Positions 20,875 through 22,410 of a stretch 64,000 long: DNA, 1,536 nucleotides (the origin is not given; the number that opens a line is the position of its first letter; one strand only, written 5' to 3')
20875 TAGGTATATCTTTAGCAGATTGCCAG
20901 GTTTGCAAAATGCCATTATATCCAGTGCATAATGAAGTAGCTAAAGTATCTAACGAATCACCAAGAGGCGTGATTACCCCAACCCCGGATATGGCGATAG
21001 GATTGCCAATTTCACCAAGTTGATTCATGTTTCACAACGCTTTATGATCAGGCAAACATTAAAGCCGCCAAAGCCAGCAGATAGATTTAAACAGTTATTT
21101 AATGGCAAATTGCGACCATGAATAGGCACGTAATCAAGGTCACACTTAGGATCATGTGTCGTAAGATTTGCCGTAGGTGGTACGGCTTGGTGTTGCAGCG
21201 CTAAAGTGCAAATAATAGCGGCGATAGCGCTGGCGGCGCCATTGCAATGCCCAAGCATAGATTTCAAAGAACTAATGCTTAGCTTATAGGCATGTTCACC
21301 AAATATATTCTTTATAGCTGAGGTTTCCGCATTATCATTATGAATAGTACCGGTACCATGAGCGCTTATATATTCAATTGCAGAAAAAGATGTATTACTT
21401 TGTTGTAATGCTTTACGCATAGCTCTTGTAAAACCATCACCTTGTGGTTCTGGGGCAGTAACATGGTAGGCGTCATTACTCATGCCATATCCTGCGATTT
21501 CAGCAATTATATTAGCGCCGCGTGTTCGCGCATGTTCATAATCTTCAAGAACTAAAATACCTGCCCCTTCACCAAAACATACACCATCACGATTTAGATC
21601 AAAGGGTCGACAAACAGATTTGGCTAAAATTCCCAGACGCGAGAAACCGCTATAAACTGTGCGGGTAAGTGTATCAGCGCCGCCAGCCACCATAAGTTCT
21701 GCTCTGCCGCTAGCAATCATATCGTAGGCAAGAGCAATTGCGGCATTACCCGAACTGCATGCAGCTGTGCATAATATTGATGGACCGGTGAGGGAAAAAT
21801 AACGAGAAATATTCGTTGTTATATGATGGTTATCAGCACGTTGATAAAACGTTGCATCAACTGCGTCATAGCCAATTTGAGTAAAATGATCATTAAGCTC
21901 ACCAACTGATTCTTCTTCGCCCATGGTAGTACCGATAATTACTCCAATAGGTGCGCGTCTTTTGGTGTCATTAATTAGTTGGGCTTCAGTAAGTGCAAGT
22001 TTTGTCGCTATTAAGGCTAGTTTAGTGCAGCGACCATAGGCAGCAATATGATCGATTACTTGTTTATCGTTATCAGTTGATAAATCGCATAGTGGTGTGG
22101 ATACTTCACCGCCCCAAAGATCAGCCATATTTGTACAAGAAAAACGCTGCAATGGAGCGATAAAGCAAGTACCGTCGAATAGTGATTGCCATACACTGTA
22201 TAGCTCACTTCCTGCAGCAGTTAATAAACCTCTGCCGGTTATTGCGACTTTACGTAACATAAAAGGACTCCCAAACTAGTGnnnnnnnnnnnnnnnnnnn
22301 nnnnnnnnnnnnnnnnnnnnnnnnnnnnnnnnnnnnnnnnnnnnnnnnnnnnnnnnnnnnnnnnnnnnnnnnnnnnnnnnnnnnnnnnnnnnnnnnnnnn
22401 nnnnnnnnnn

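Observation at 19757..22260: KS heterodimer: one active ketosynthase plus a partner with all three catalytic residues replaced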

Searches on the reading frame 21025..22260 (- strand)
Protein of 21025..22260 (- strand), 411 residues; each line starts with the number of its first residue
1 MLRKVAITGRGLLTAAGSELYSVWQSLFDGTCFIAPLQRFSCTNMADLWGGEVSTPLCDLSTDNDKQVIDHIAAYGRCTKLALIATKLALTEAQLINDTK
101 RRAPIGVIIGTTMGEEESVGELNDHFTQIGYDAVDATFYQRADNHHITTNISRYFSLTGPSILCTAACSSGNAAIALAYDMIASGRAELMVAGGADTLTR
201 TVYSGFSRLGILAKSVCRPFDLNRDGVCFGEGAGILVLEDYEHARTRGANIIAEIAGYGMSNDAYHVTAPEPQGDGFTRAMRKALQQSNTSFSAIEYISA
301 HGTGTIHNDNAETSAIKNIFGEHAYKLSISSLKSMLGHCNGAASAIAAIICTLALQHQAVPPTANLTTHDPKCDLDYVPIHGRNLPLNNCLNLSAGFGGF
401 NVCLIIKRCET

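Call 4: search_protein_families(library=pfam, proteins=[window:21025-22260:-], max_evalue=0.01)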
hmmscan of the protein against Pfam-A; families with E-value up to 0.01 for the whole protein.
window:21025-22260:- (411 aa): 4 families
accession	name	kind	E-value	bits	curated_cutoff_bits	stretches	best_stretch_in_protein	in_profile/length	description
PF00109.32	ketoacyl-synt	-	3.4e-39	135.4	20.8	1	3-244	2-252/252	Beta-ketoacyl synthase, N-terminal domain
PF02801.28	Ketoacyl-synt_C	-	7.5e-37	126.4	20.8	1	253-366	2-118/119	Beta-ketoacyl synthase, C-terminal domain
PF00108.29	Thiolase_N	-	1.2e-06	28.6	26.4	1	163-203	80-120/260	Thiolase, N-terminal domain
PF08545.16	ACP_syn_III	-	0.00045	20.5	24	0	165-240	4-63/80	3-Oxoacyl-[acyl-carrier-protein (ACP)] synthase III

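Call 5: search_protein_families(library=ncbifam, proteins=[window:21025-22260:-], max_evalue=0.01)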
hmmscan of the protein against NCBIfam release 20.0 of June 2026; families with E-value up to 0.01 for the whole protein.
window:21025-22260:- (411 aa): 39 families (the best 25 are shown)
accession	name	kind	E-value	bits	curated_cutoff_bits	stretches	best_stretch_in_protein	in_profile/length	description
TIGR03150.1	fabF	equivalog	2.8e-110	368.8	493.75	1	3-407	1-407/407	beta-ketoacyl-ACP synthase II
NF005589.0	PRK07314.1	subfamily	2.9e-107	359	387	1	2-409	3-412/413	beta-ketoacyl-ACP synthase II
NF004970.0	PRK06333.1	subfamily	8.4e-88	295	525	1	3-409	4-422/424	beta-ketoacyl-ACP synthase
NF006587.0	PRK09116.1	equivalog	4.4e-84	282.6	470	1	3-409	2-407/408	beta-ketoacyl-ACP synthase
NF006274.0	PRK08439.1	equivalog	1.5e-82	277.6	621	1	3-408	2-405/406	beta-ketoacyl-ACP synthase II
NF006618.0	PRK09185.1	subfamily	4.3e-76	256.5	407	1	3-408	3-392/394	beta-ketoacyl-ACP synthase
NF006434.0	PRK08722.1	equivalog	1.5e-75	254.6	759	1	3-408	4-413/414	beta-ketoacyl-ACP synthase II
NF058662.1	cispenta_AmcF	equivalog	2.6e-74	250.4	325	1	5-407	2-368/369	cispentacin biosynthesis acyltransferase subunit AmcF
NF004618.0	PRK05952.1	equivalog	5.5e-71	239.5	455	1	4-408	3-382/384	beta-ketoacyl-ACP synthase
NF005076.0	PRK06501.1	equivalog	1.4e-67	228.5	629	1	5-408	13-422/425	beta-ketoacyl-ACP synthase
NF005916.1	PRK07910.1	equivalog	3.9e-66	223.7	560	1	3-406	12-415/418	KasA/KasB family beta-ketoacyl-ACP synthase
NF005490.0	PRK07103.1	equivalog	2.4e-61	208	445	1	3-409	4-413/414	polyketide beta-ketoacyl:acyl carrier protein synthase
NF005935.0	PRK07967.1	equivalog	5e-59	200.2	630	1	2-410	1-405/406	beta-ketoacyl-ACP synthase I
NF045894.1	PKS_plus_SDR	equivalog_domain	1.5e-38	132.2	1740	1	93-376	105-386/1515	type I polyketide synthase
NF040607.1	mycolic_Pks13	equivalog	1.6e-36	125.3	2100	1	80-377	190-486/1680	polyketide synthase Pks13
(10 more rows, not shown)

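Call 7: search_solved_structures(query=window:21025-22260:-, max_evalue=1e-20, show_alignments=2)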
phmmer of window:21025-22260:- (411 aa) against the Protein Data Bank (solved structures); distinct sequences matched with E-value up to 1e-20: 122 (the best 60 are shown).
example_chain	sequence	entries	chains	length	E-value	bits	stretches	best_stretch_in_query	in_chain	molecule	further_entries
9s5h_B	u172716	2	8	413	2.2e-99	336.4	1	2-408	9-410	3-oxoacyl-(Acyl-carrier-protein) synthase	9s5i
4ls5_A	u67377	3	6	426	1.1e-84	288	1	3-409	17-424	3-oxoacyl-[acyl-carrier-protein] synthase 2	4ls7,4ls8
4ls6_A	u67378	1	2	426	1.5e-84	287.6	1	3-409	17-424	3-oxoacyl-[acyl-carrier-protein] synthase 2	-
3o04_A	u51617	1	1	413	1.3e-78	267.9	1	3-410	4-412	beta-keto-acyl carrier protein synthase II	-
5sxo_A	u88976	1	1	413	3.5e-78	266.6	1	3-410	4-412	3-oxoacyl-[acyl-carrier-protein] synthase 2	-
1e5m_A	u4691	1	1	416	5.3e-76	259.4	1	3-408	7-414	BETA KETOACYL ACYL CARRIER PROTEIN SYNTHASE II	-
1j3n_A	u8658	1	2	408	4.3e-73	249.8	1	2-408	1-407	3-oxoacyl-(acyl-carrier protein) synthase II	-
4r8e_A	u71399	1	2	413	7.2e-73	249.1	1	3-408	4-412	3-oxoacyl-[acyl-carrier-protein] synthase 2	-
6okg_A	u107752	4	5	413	3.6e-72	246.8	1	3-408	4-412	3-oxoacyl-[acyl-carrier-protein] synthase 2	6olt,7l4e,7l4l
1b3n_A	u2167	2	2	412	3.7e-72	246.7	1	3-408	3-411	PROTEIN (KETOACYL ACYL CARRIER PROTEIN SYNTHASE 2) | BETA-KETOACYL ACP SYNTHASE II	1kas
2gfw_A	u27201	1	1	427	4.2e-72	246.6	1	3-408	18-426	3-oxoacyl-[acyl-carrier-protein] synthase 2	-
2gqd_A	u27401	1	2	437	4.5e-72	246.5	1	3-410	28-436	3-oxoacyl-[acyl-carrier-protein] synthase 2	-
2gfy_A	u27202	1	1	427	3.7e-71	243.5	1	3-408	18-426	3-oxoacyl-[acyl-carrier-protein] synthase 2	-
3hnz_A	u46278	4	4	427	6.3e-71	242.7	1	3-408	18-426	3-oxoacyl-[acyl-carrier-protein] synthase 2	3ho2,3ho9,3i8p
9lpl_A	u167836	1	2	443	7.2e-71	242.5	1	3-409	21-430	3-oxoacyl-[acyl-carrier-protein] synthase 2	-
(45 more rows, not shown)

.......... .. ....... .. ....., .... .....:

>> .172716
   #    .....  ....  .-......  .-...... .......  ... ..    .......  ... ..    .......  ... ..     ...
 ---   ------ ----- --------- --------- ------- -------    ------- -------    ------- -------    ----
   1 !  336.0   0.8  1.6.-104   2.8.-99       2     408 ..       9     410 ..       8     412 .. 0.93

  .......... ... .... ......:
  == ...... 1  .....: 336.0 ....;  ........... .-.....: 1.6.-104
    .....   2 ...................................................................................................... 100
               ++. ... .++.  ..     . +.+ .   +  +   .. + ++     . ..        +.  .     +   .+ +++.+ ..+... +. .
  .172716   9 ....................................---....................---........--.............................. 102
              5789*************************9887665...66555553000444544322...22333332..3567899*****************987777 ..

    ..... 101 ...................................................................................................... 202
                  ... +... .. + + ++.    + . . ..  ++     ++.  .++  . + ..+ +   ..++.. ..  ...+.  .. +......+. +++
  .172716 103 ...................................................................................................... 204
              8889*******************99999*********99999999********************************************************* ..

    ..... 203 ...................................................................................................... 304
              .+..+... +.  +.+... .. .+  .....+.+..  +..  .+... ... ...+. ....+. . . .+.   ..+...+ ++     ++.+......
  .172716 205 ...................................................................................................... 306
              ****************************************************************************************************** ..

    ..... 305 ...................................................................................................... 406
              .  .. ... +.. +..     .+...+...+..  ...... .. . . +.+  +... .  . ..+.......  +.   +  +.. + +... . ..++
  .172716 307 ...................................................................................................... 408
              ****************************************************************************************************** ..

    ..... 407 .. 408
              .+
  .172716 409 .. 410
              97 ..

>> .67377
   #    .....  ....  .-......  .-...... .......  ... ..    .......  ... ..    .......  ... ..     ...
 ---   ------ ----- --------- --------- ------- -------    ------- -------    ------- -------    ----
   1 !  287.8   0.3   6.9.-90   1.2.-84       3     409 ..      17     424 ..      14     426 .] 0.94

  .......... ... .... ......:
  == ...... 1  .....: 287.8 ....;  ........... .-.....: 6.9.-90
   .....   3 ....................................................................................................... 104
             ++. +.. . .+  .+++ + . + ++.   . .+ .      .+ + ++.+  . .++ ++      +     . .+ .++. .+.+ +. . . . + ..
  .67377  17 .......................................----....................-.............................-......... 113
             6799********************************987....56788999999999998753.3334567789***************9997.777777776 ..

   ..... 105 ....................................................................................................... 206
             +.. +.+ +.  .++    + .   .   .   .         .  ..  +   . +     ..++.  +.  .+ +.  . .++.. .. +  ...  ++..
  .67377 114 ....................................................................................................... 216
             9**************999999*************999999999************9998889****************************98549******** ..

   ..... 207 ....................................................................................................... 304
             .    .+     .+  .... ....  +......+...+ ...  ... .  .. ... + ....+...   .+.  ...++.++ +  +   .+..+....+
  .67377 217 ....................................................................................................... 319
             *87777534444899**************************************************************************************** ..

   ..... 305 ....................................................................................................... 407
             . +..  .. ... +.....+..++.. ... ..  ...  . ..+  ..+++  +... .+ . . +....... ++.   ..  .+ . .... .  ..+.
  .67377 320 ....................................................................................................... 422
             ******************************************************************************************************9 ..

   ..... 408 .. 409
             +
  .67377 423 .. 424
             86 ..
